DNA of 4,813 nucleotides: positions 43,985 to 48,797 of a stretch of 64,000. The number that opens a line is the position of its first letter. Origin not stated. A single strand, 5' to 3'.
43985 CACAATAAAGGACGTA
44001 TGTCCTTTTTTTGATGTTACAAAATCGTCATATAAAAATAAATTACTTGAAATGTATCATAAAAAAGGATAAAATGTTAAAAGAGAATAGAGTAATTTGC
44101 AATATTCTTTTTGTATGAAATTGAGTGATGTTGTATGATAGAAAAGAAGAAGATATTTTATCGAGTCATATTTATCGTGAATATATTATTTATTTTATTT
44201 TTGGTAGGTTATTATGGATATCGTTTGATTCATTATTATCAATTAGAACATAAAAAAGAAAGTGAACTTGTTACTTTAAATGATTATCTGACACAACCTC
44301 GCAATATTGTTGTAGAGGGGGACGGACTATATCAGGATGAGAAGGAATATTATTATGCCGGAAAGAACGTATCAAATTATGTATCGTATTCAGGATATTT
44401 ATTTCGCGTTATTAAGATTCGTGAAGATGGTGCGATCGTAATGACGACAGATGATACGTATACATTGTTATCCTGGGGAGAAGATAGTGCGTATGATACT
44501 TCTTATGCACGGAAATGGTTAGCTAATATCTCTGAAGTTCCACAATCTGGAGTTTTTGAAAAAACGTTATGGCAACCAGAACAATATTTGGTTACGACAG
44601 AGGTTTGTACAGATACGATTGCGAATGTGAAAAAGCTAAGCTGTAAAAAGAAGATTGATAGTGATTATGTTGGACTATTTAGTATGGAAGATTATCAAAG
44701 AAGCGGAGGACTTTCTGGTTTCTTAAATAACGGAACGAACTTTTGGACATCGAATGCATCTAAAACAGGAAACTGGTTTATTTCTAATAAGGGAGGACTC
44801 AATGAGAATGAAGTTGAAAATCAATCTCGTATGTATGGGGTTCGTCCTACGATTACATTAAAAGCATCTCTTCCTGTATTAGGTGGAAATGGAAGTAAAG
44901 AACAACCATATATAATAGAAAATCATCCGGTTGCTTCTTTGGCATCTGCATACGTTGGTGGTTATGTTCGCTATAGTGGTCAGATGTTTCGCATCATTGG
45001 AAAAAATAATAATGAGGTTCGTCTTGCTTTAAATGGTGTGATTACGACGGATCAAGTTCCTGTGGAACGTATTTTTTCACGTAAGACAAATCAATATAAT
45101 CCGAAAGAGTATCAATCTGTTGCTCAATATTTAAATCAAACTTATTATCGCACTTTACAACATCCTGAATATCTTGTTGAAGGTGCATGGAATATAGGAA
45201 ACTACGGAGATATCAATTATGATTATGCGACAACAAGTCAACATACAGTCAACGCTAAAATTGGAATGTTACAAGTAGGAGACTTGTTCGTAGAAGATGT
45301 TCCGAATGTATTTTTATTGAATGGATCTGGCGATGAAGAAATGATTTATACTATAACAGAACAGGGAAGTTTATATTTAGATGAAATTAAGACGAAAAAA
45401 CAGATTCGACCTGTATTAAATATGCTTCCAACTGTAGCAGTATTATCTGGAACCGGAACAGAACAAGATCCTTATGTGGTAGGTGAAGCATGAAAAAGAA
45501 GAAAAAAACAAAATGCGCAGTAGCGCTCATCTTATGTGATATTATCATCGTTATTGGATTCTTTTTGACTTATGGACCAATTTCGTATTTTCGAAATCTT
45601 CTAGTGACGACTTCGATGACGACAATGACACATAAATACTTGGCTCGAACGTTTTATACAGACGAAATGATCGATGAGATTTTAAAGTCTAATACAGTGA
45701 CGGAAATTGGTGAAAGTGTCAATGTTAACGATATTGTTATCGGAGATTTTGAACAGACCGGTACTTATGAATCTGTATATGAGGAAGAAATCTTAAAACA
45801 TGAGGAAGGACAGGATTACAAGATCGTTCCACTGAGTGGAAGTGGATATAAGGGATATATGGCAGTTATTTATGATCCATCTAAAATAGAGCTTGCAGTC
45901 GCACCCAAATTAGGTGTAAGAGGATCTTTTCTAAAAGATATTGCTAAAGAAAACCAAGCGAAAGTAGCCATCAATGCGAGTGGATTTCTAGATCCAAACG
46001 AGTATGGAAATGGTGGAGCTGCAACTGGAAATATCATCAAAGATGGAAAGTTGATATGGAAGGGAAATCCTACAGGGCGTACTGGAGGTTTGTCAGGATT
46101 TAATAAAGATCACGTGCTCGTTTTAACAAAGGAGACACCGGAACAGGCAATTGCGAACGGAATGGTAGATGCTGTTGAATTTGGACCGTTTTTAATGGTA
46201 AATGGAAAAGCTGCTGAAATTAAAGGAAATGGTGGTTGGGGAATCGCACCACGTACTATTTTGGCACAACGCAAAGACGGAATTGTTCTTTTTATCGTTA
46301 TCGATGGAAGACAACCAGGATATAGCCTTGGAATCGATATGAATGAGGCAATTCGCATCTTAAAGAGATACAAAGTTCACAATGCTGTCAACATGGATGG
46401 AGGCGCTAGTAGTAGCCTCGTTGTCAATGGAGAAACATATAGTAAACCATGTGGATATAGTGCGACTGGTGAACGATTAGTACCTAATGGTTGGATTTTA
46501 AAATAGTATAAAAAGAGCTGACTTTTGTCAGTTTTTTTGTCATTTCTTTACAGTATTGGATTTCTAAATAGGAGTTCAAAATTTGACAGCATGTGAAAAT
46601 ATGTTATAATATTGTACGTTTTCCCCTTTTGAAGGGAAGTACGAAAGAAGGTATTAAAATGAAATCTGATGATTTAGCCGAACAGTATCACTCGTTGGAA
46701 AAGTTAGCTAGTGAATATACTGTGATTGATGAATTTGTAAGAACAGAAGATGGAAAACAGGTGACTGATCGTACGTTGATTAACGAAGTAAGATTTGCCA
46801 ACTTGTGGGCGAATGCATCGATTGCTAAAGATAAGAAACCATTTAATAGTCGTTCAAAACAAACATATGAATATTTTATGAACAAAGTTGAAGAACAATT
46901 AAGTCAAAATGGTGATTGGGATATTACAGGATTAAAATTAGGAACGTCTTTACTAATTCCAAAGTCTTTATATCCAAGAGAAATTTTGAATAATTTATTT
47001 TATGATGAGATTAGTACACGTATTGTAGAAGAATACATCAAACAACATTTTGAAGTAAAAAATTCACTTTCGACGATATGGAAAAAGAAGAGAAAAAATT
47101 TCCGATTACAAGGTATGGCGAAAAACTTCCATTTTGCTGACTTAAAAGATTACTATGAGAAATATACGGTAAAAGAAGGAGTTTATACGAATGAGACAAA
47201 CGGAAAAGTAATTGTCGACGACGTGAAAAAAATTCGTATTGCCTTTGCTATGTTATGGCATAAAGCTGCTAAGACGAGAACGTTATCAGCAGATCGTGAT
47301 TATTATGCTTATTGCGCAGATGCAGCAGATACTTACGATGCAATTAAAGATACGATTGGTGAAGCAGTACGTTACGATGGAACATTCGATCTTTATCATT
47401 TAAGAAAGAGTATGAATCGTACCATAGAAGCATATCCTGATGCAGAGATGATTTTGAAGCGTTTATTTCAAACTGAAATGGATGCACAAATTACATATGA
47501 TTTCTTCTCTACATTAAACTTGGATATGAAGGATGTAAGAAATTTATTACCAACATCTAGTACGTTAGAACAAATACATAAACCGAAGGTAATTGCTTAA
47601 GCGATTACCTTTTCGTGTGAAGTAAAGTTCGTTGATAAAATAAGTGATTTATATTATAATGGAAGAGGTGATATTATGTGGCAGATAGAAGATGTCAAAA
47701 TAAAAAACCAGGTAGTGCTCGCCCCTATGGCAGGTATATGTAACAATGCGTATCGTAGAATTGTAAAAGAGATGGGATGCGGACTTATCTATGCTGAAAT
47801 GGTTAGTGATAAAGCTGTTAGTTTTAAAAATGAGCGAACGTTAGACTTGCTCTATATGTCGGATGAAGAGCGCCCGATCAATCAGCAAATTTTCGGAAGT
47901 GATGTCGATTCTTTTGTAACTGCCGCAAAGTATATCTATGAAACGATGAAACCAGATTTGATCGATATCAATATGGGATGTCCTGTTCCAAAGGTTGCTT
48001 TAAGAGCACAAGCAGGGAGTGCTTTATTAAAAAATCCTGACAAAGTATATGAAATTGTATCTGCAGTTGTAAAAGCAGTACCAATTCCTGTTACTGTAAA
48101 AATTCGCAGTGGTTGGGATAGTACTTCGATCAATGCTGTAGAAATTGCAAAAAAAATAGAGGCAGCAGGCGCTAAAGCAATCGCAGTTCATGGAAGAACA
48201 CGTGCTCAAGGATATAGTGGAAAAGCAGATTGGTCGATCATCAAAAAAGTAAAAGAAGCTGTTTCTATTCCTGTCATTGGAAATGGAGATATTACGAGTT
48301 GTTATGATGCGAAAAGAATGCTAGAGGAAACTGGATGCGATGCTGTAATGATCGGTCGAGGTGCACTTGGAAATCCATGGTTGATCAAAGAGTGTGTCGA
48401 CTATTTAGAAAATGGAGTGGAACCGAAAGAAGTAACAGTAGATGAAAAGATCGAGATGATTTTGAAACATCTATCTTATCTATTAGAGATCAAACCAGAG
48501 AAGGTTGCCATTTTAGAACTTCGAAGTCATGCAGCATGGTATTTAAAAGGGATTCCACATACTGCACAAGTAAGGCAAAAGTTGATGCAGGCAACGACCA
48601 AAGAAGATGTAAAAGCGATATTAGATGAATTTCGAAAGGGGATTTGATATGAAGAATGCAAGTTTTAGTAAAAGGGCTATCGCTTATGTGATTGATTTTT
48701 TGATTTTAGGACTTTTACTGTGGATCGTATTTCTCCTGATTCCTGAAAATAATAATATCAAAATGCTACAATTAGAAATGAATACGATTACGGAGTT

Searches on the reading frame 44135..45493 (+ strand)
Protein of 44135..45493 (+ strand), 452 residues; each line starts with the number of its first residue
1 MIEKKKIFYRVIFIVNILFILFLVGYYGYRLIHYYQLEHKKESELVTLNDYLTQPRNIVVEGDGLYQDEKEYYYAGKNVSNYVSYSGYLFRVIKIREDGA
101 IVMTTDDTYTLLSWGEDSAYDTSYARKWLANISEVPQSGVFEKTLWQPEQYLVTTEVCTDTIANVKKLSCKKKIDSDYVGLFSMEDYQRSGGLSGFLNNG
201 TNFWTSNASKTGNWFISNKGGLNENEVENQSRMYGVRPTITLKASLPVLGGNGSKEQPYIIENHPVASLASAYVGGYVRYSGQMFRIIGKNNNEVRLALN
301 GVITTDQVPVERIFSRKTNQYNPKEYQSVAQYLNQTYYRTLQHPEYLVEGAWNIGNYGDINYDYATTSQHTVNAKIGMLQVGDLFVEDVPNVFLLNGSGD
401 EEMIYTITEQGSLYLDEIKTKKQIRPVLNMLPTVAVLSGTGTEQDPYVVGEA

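Call 5: search_protein_families(library=pfam, proteins=[window:44135-45493:+], max_evalue=1)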
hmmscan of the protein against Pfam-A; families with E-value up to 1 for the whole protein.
window:44135-45493:+ (452 aa): 1 family
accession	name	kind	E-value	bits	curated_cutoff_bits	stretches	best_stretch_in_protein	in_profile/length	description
PF04715.19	Anth_synt_I_N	-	0.15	12.7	23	0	16-46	85-116/140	Anthranilate synthase component I, N terminal region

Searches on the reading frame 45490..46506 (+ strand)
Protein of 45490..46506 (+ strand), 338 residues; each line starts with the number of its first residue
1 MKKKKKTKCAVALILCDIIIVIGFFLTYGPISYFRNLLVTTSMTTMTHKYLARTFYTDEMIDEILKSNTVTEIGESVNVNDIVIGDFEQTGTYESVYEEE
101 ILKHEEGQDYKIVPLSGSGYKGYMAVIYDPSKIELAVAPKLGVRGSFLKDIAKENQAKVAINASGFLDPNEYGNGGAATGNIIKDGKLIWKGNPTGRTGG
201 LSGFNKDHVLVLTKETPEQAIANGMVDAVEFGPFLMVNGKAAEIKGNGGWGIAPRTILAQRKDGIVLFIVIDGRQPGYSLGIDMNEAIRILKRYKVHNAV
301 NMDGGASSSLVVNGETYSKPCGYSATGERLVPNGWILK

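Call 5: search_protein_families(library=pfam, proteins=[window:45490-46506:+], max_evalue=1)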
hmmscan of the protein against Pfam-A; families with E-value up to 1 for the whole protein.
window:45490-46506:+ (338 aa): 3 families
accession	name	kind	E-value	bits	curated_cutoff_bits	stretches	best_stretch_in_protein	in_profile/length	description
PF09992.14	NAGPA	-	9.3e-39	133.8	25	1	155-337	1-168/169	Phosphodiester glycosidase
PF22675.2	KH-I_KHDC4-BBP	-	0.043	14.1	30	1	141-165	12-36/76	KHDC4/BBP-like, KH-domain type I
PF13786.12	DUF4179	-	0.058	14.3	30.1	1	2-84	2-81/94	Domain of unknown function (DUF4179)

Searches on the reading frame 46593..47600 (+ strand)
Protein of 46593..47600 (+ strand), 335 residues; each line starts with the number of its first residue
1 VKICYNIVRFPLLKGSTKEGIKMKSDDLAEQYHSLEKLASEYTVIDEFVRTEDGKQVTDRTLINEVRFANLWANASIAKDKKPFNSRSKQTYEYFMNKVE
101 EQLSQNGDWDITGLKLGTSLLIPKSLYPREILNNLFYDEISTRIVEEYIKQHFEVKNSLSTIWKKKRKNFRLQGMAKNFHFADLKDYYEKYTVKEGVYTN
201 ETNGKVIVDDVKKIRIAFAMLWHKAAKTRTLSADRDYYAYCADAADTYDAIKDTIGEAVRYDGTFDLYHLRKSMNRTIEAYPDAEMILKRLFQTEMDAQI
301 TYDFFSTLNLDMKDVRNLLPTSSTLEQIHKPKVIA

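Call 5: search_protein_families(library=pfam, proteins=[window:46593-47600:+], max_evalue=1)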
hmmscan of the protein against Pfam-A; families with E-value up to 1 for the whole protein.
window:46593-47600:+ (335 aa): 2 families
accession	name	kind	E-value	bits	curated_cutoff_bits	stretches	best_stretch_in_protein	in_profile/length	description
PF11342.13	DUF3144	-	0.029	15.2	25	1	66-106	33-72/77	Protein of unknown function (DUF3144)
PF16378.10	DUF4988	-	0.14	12.4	30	1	194-263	80-148/183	Domain of unknown function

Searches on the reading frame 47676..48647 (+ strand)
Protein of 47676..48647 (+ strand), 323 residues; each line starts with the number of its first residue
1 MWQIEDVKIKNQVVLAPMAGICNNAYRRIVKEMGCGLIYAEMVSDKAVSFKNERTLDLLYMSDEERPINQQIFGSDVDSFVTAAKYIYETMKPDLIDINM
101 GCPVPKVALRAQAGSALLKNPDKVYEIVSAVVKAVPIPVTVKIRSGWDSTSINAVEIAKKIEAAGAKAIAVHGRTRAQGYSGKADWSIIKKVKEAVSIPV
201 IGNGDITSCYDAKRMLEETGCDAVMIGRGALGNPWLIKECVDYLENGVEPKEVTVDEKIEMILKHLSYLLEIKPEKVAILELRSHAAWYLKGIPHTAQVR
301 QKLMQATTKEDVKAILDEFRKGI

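Call 5: search_protein_families(library=pfam, proteins=[window:47676-48647:+], max_evalue=1)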
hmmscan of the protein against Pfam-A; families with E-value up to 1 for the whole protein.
window:47676-48647:+ (323 aa): 13 families
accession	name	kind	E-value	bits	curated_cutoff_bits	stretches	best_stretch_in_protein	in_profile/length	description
PF01207.24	Dus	-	2e-100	336.4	20.4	1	15-317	2-303/311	Dihydrouridine synthase (Dus)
PF00977.27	His_biosynth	-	1.9e-13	50.9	23.6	2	110-228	98-220/228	Histidine biosynthesis protein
PF01180.27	DHO_dh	-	1.7e-07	31.1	27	1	59-244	92-287/291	Dihydroorotate dehydrogenase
PF01680.23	SOR_SNZ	-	8.9e-06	26.1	27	1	153-224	21-96/207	SOR/SNZ family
PF03060.21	NMO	-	5.6e-05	23.1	28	1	150-227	141-222/331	Nitronate monooxygenase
PF13378.12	MR_MLE_C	-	0.00077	19.7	29.4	1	120-227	26-126/219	Enolase C-terminal domain-like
PF00724.26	Oxidored_FMN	-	0.0011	18.8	27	1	170-238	262-333/342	NADH:flavin oxidoreductase / NADH oxidase family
PF13714.12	PEP_mutase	-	0.0016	18.5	31.5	1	122-195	55-131/240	Phosphoenolpyruvate phosphomutase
PF05690.20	ThiG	-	0.0031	17.3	23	1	156-226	135-203/247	Thiazole biosynthesis protein ThiG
PF01177.27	Asp_Glu_race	-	0.077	13.2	31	1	131-205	33-98/211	Asp/Glu/Hydantoin racemase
PF00218.27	IGPS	-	0.079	12.6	27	1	151-210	67-122/254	Indole-3-glycerol phosphate synthase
PF04131.20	NanE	-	0.083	12.5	27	1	173-232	122-177/192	Putative N-acetylmannosamine-6-phosphate epimerase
PF01070.24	FMN_dh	-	0.59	9.5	24.9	1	155-228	229-303/350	FMN-dependent dehydrogenase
